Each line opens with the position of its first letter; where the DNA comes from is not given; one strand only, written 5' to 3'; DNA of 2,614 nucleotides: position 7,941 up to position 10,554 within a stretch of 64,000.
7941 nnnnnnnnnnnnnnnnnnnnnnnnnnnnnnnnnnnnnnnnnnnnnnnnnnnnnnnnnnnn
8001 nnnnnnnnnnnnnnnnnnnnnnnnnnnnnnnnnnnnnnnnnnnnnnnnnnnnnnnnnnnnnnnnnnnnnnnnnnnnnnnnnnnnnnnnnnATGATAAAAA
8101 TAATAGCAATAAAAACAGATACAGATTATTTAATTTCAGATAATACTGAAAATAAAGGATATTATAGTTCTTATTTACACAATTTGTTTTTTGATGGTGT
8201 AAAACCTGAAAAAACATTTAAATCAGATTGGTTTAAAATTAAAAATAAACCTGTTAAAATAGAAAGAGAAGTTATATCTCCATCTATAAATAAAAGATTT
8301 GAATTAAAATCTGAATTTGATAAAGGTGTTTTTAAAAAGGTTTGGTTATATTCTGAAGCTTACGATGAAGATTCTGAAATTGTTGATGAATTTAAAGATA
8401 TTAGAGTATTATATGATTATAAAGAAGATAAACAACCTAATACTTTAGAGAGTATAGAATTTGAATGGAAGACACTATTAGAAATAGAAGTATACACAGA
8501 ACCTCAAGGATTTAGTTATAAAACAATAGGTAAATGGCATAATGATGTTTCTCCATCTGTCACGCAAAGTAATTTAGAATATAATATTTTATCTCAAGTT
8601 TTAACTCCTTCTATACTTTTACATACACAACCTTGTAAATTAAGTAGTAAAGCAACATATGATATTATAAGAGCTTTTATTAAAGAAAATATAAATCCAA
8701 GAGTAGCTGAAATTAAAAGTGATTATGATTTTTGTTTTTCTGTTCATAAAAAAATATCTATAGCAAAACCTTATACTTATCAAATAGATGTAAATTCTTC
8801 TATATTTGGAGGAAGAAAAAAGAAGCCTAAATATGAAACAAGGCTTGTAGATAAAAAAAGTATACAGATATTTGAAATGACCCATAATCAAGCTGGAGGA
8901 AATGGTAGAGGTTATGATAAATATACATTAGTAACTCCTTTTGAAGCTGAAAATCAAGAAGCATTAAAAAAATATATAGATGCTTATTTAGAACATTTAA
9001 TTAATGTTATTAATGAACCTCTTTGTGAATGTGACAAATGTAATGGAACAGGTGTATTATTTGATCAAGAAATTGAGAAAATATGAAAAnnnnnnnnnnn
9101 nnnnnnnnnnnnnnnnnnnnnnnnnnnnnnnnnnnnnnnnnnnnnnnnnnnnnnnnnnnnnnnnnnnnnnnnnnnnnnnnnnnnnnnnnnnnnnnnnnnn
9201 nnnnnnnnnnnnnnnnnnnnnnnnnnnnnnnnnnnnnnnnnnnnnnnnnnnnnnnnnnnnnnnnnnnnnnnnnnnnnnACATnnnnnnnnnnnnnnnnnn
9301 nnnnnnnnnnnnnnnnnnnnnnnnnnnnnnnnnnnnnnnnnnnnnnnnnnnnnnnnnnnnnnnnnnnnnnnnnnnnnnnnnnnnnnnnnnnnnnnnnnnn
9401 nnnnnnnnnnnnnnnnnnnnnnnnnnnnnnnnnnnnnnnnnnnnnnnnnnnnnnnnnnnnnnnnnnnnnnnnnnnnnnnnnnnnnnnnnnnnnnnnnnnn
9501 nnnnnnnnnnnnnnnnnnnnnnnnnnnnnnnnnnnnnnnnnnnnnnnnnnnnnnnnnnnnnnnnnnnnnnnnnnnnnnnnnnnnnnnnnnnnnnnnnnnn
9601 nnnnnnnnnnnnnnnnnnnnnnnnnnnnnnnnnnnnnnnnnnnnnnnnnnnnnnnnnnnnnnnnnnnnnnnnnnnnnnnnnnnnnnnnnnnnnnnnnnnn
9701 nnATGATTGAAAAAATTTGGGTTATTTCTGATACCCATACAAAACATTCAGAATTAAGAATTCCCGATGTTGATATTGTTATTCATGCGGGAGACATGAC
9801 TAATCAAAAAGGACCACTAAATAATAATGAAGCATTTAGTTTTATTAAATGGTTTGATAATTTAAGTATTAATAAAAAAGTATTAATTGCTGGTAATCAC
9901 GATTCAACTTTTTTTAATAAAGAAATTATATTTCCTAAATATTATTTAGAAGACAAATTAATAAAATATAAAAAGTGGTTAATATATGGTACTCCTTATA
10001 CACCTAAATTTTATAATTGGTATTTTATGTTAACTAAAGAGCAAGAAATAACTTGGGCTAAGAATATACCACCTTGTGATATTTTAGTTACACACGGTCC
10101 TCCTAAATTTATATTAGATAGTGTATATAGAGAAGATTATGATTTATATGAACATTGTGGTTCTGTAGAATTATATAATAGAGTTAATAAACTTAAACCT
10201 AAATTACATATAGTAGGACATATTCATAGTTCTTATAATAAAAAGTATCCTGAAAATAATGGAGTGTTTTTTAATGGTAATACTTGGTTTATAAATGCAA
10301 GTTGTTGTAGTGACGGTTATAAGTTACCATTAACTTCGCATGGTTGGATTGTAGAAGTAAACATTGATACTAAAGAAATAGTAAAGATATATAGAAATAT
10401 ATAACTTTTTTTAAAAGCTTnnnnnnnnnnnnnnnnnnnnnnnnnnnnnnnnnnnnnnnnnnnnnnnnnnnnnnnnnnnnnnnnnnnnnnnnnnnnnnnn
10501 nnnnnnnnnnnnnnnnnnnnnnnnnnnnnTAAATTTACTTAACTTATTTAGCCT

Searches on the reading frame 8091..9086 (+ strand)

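Call 12: search_protein_families(library=phrogs, proteins=[window:8091-9086:+], max_evalue=0.001)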
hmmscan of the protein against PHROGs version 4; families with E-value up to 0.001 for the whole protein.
window:8091-9086:+ (331 aa): 1 family
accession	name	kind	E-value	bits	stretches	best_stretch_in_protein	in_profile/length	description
phrog_20113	-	unknown function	2.2e-80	271.4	1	2-326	6-332/333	-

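Call 25: search_protein_families(library=pfam, proteins=[window:8091-9086:+], max_evalue=0.01)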
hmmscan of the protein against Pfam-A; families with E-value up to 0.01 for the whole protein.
window:8091-9086:+ (331 aa): 1 family
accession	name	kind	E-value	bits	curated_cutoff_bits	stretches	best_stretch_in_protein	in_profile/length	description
PF25705.1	Gad1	-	3e-84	283.5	27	1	2-325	1-293/293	Gabija anti-defense 1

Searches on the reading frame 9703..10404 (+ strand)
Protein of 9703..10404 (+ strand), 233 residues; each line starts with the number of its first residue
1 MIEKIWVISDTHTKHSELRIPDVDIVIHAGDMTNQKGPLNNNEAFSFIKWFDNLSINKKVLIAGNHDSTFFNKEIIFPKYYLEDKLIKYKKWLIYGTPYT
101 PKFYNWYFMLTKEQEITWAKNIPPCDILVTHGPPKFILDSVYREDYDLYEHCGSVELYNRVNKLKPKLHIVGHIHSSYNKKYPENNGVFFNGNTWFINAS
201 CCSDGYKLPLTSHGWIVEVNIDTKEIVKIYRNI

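Call 12: search_protein_families(library=phrogs, proteins=[window:9703-10404:+], max_evalue=0.001)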
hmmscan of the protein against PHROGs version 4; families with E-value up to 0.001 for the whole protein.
window:9703-10404:+ (233 aa): 2 families
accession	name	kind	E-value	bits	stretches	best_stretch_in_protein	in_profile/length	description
phrog_1649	-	other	4.3e-12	46.3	1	2-188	35-264/308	metallo-phosphoesterase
phrog_547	-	other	7.6e-06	26.2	0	23-180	73-171/245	phosphoesterase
